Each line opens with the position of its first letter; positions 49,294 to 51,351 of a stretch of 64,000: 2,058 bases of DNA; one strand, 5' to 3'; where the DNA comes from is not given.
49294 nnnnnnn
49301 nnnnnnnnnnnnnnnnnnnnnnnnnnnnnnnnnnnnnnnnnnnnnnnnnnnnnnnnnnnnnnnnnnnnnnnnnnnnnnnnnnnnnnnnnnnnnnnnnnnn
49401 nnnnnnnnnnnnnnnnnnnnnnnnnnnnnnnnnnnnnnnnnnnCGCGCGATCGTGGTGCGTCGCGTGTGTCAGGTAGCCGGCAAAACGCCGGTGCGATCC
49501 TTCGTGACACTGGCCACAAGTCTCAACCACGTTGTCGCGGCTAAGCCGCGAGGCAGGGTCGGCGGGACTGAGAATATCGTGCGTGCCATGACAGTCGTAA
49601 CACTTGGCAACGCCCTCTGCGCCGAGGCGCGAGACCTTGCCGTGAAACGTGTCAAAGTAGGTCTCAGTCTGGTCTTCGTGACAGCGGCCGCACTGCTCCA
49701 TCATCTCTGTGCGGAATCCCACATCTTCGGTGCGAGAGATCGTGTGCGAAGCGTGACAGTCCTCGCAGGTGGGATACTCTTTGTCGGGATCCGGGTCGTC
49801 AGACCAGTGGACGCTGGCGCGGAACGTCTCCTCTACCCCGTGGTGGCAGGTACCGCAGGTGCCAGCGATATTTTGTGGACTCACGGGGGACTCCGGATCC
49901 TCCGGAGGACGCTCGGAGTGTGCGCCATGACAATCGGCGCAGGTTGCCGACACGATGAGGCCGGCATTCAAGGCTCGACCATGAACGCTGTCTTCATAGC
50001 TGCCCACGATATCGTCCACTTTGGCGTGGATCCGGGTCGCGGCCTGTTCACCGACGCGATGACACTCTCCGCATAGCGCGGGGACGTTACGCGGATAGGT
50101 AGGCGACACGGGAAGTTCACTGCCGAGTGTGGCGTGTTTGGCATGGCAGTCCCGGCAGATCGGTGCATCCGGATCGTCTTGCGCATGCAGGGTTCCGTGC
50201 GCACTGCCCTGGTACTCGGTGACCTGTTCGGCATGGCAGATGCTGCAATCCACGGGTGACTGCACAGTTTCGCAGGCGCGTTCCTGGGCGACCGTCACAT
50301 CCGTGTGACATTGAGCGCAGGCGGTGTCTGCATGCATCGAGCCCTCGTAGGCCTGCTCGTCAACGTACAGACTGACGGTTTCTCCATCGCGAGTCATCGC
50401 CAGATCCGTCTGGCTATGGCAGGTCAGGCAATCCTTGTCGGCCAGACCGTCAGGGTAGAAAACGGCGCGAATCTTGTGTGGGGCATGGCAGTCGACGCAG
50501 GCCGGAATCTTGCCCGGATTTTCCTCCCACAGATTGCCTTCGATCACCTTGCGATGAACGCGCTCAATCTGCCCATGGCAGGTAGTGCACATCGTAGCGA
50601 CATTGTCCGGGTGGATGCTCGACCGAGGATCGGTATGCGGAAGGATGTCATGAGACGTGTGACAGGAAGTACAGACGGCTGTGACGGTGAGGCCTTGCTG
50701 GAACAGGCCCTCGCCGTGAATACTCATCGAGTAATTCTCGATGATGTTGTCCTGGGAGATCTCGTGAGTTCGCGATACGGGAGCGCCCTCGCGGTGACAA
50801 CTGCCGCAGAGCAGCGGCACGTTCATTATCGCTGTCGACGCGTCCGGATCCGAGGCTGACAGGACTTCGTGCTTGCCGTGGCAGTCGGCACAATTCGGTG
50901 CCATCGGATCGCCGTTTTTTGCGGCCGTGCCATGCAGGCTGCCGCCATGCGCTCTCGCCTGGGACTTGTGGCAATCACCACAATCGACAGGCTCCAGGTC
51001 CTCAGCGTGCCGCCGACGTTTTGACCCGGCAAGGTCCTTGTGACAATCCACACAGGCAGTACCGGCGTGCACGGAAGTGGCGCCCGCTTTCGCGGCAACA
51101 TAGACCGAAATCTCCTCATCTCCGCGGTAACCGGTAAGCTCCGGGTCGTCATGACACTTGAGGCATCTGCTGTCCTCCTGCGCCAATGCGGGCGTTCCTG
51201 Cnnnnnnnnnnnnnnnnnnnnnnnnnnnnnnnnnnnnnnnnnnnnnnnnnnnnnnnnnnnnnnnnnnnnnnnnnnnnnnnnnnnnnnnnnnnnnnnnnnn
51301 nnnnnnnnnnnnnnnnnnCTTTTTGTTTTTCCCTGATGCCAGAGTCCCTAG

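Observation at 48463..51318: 951-aa single polypeptide joining 19 c-type hemes to a membrane diheme cytochrome b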

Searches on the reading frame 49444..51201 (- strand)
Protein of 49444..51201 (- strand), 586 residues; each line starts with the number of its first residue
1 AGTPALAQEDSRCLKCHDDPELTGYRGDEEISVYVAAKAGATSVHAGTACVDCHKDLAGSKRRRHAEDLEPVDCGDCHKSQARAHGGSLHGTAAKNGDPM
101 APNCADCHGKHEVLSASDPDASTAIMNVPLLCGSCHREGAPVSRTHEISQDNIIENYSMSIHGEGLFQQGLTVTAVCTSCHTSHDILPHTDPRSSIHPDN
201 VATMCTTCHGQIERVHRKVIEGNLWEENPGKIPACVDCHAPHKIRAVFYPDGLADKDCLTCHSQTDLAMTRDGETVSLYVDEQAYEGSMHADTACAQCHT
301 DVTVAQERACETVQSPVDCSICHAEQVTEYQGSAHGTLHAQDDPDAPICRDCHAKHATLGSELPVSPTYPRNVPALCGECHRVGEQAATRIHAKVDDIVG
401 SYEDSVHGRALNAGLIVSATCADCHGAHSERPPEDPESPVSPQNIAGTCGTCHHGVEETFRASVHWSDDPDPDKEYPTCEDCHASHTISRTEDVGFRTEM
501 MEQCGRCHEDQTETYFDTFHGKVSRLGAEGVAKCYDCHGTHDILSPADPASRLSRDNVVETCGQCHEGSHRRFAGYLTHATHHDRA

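Call 71: search_solved_structures(query=window:49444-51201:-, max_evalue=0.01, show_alignments=0)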
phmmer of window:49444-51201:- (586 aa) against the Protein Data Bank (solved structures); distinct sequences matched with E-value up to 0.01: 1.
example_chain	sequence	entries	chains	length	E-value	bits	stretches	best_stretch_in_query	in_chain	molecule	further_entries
28pb_A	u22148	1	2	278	1.8e-06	30.1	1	257-386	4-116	Cytochrome c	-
